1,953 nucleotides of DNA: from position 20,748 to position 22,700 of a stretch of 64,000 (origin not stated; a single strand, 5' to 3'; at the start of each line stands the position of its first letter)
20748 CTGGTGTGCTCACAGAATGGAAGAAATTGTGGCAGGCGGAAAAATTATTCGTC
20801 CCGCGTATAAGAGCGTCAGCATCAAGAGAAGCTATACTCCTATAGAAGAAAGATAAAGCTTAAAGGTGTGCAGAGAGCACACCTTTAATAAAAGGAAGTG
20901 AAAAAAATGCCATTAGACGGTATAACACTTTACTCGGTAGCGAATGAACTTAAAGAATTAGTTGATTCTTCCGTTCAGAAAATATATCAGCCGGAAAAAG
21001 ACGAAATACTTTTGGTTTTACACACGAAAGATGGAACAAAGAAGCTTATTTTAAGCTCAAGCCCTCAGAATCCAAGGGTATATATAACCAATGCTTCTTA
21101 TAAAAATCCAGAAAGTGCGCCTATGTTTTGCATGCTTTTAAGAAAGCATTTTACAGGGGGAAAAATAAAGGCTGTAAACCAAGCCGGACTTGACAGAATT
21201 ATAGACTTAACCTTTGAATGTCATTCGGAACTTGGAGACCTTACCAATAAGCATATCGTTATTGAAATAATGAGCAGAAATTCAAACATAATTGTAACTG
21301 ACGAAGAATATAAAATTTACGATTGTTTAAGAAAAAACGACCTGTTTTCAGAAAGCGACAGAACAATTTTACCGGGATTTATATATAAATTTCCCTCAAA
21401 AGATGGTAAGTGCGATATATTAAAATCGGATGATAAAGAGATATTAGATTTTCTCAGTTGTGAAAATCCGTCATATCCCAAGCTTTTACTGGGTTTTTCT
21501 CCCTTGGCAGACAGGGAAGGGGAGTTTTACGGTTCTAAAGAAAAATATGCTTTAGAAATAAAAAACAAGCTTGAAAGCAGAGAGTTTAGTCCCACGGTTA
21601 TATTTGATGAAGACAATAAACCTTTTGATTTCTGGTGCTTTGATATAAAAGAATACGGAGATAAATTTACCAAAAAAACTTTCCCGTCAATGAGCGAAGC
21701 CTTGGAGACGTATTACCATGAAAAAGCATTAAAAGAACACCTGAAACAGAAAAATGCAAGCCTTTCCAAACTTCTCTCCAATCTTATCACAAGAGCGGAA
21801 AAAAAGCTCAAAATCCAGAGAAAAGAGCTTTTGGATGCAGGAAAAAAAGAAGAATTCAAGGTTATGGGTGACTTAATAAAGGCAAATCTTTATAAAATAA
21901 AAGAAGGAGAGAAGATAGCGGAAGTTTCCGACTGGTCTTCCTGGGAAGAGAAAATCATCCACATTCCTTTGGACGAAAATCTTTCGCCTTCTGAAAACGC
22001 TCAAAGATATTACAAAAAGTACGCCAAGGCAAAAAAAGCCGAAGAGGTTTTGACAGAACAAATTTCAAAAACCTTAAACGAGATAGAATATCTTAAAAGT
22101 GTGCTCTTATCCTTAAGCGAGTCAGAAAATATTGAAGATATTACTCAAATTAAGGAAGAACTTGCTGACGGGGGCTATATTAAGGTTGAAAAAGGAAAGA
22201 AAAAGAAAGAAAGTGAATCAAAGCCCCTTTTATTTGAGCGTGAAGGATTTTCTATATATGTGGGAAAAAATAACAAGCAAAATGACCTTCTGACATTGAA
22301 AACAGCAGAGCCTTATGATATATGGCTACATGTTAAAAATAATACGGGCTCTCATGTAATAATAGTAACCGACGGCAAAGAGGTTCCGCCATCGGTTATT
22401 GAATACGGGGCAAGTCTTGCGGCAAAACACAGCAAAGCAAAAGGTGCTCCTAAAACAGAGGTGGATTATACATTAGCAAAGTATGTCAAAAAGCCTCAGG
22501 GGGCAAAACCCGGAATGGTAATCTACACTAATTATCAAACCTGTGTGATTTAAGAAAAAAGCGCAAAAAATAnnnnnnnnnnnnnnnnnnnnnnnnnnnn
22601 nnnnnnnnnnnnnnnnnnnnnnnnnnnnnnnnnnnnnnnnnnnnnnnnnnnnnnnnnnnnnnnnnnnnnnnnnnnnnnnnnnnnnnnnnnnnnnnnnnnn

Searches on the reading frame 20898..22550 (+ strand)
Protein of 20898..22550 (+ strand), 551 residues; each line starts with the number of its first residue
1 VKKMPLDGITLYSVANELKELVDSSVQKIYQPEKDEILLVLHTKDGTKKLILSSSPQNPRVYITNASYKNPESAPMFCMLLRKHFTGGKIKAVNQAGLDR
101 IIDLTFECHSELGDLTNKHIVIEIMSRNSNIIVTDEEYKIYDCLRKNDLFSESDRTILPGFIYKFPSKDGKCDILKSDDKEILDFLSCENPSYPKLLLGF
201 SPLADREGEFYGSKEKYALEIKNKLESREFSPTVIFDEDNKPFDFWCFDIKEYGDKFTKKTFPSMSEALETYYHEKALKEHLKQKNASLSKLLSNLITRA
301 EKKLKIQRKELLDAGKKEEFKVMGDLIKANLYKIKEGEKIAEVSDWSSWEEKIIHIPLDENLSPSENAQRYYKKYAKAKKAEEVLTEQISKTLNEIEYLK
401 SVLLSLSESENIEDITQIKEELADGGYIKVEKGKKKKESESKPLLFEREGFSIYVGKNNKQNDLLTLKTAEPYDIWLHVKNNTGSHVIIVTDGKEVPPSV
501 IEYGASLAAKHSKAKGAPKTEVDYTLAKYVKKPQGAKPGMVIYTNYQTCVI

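Call 72: search_protein_families(library=pfam, proteins=[window:20898-22550:+])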
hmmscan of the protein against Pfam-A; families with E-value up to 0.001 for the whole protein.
window:20898-22550:+ (551 aa): 3 families
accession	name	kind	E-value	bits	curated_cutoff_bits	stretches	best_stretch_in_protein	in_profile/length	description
PF05833.16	NFACT_N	-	2.9e-119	399.3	31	1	7-440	1-455/456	NFACT N-terminal and middle domains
PF05670.18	NFACT-R_1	-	3e-12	47.5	29.8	1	447-539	7-106/112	NFACT protein RNA binding domain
PF18297.6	NFACT-R_2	-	5.4e-05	23.7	26.9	1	449-528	8-83/104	NFACT protein RNA binding domain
